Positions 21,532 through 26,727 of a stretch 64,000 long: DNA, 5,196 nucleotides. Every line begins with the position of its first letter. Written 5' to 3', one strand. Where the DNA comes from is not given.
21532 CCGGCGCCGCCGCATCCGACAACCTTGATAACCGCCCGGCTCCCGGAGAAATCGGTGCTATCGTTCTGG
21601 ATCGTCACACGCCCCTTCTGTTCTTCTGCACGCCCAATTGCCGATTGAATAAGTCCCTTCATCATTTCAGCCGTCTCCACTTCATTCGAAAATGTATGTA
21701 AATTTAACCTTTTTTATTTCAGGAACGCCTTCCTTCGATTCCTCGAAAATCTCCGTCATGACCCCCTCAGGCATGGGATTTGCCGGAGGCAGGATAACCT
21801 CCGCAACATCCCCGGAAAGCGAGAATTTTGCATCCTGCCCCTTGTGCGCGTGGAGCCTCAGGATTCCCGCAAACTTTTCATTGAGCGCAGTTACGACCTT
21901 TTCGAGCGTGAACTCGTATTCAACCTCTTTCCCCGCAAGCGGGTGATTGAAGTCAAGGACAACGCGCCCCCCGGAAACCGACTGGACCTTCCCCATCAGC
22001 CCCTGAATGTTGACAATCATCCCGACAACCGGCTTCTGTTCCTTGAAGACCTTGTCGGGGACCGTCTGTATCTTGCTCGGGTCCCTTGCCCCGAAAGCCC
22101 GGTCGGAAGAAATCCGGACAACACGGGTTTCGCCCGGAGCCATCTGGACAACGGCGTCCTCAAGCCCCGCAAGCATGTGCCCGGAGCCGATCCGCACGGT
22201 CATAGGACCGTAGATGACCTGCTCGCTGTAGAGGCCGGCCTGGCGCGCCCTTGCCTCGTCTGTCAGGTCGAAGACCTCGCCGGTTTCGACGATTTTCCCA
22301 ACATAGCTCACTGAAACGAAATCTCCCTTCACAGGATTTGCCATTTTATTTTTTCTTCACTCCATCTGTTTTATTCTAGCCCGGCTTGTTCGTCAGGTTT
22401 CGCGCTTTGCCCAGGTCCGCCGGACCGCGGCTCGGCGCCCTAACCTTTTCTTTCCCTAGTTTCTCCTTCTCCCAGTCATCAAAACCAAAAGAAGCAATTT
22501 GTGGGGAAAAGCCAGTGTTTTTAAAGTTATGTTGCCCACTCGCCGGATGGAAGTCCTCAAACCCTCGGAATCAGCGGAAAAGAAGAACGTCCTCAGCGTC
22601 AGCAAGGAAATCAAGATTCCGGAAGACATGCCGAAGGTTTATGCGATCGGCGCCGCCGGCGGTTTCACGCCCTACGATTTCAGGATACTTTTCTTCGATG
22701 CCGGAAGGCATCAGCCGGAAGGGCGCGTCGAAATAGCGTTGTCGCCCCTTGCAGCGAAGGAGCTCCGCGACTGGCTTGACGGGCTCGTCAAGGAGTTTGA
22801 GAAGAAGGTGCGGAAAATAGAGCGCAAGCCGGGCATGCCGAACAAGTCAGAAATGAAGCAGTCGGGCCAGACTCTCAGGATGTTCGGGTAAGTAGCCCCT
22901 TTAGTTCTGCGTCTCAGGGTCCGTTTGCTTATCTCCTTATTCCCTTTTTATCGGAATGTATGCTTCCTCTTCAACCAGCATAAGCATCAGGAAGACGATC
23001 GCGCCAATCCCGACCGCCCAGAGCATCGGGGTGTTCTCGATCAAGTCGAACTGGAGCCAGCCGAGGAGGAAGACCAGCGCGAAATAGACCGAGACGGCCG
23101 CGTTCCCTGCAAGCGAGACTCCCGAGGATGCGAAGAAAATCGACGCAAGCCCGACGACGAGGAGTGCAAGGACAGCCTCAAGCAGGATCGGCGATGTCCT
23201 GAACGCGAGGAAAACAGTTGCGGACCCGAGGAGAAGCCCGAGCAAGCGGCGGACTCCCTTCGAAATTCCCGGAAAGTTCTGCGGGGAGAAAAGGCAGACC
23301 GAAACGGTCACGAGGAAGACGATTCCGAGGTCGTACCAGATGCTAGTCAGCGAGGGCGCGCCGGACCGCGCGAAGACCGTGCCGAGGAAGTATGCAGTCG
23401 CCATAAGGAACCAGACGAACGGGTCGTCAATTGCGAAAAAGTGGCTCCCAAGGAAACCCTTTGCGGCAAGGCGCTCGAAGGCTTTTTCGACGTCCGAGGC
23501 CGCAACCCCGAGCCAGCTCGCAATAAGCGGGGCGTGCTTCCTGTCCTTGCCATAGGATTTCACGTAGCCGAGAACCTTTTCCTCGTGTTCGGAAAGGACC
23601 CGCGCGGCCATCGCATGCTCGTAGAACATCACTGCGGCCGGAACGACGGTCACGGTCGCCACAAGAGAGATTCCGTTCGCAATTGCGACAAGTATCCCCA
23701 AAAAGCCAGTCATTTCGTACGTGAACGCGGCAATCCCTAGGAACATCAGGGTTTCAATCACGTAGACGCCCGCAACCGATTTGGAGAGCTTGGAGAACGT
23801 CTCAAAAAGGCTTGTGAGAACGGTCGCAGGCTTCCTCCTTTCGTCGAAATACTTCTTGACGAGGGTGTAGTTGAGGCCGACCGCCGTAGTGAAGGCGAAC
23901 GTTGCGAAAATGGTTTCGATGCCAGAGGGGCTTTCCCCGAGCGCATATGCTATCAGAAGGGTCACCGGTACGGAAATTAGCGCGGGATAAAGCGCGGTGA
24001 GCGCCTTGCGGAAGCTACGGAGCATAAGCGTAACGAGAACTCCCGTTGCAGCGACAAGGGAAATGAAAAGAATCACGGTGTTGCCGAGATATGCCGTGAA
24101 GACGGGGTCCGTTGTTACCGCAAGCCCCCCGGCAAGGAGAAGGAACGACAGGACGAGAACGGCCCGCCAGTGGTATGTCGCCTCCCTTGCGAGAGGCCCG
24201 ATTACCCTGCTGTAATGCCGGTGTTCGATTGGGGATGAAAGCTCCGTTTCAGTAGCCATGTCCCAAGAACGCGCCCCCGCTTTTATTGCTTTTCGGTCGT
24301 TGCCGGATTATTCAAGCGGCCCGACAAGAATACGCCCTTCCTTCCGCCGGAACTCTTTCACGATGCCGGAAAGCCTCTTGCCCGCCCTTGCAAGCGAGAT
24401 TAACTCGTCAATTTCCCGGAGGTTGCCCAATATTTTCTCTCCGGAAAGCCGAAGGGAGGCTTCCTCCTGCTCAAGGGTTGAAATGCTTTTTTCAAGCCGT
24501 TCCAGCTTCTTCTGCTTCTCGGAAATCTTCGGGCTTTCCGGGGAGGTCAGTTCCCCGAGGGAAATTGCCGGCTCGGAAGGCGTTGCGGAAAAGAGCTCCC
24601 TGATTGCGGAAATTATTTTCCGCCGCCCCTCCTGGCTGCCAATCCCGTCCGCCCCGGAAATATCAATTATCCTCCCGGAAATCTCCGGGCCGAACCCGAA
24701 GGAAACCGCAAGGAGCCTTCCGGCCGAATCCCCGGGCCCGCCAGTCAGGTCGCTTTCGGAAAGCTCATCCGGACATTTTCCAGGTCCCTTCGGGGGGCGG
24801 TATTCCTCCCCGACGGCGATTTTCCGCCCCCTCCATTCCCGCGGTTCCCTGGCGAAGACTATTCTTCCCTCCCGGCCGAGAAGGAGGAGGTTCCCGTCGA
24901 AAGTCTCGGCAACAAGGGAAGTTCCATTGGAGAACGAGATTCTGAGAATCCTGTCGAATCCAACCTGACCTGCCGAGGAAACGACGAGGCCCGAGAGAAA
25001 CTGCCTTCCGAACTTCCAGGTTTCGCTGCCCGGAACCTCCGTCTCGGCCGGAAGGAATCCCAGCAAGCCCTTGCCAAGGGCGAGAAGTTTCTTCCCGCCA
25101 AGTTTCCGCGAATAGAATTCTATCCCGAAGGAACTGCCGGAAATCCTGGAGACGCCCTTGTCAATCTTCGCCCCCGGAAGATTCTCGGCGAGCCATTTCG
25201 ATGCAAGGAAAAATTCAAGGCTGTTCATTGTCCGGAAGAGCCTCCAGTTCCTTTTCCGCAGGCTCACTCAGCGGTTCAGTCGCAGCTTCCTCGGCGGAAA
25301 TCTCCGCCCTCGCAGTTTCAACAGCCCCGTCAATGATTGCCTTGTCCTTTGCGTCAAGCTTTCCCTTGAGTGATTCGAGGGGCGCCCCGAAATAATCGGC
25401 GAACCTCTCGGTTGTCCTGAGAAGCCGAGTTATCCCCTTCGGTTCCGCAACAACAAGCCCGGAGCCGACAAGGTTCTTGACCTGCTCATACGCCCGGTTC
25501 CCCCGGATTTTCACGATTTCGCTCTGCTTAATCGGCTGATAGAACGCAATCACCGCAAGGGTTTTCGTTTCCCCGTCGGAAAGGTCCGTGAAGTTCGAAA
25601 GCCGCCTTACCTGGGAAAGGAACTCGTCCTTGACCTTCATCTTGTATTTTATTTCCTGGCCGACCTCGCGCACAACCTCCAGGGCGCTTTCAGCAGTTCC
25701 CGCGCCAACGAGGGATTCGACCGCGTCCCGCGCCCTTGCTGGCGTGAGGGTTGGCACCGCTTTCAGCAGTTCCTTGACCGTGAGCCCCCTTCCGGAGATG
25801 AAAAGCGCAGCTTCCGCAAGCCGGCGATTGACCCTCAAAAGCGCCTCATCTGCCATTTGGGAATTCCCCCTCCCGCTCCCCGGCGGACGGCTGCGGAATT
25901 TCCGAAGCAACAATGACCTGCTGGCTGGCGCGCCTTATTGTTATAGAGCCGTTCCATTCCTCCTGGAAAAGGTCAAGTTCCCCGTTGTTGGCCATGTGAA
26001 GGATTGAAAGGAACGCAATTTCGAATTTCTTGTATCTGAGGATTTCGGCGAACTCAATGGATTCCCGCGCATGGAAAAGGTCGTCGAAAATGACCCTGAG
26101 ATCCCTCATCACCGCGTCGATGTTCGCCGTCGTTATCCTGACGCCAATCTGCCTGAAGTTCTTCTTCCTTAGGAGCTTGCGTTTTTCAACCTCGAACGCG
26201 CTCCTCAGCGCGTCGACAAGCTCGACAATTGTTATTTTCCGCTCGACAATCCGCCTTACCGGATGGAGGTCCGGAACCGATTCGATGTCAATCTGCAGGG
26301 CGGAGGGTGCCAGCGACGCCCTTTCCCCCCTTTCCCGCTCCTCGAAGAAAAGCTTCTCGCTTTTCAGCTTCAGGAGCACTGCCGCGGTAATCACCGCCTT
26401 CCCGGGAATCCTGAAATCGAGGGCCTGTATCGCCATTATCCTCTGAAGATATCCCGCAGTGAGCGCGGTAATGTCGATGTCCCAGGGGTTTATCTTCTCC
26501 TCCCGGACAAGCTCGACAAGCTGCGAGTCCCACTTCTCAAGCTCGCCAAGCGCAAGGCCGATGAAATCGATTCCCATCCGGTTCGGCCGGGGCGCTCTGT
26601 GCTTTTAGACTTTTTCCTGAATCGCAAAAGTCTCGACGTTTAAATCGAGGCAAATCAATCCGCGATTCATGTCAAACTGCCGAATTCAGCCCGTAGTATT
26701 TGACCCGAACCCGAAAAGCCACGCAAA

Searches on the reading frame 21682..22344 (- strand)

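Call 66: search_protein_families(library=pfam, proteins=[window:21682-22344:-], max_evalue=0.00001)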
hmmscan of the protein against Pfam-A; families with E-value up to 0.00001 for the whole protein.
window:21682-22344:- (220 aa): 2 families
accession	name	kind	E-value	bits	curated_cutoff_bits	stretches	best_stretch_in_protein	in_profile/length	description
PF22199.2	FKBP26_IF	-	2.1e-13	50.4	27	1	95-136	3-46/46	FKBP26, IF domain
PF00254.34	FKBP_C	-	2.5e-13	50.6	21.1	1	3-93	4-82/94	FKBP-type peptidyl-prolyl cis-trans isomerase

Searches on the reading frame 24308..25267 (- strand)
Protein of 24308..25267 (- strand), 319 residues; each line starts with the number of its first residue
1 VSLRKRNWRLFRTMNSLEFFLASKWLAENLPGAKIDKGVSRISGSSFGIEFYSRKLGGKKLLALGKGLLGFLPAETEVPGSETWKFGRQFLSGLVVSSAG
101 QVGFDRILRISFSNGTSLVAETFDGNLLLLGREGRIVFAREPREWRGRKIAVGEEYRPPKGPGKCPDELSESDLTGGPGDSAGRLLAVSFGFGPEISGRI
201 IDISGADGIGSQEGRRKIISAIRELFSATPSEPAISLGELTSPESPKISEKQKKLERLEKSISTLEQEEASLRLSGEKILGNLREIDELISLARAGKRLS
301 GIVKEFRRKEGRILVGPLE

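Call 66: search_protein_families(library=pfam, proteins=[window:24308-25267:-], max_evalue=0.00001)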
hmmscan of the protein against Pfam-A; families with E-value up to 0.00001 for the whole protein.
window:24308-25267:- (319 aa): 1 family
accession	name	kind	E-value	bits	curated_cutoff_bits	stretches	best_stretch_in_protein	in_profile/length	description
PF05833.16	NFACT_N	-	3.2e-10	39.8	31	1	88-230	77-244/456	NFACT N-terminal and middle domains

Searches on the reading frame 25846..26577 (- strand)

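Call 66: search_protein_families(library=pfam, proteins=[window:25846-26577:-], max_evalue=0.00001)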
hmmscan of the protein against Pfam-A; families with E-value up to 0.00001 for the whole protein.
window:25846-26577:- (243 aa): 1 family
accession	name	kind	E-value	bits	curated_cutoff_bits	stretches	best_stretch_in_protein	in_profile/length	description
PF02616.19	SMC_ScpA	-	1.5e-10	41.9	24.6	1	23-85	1-64/232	Segregation and condensation protein ScpA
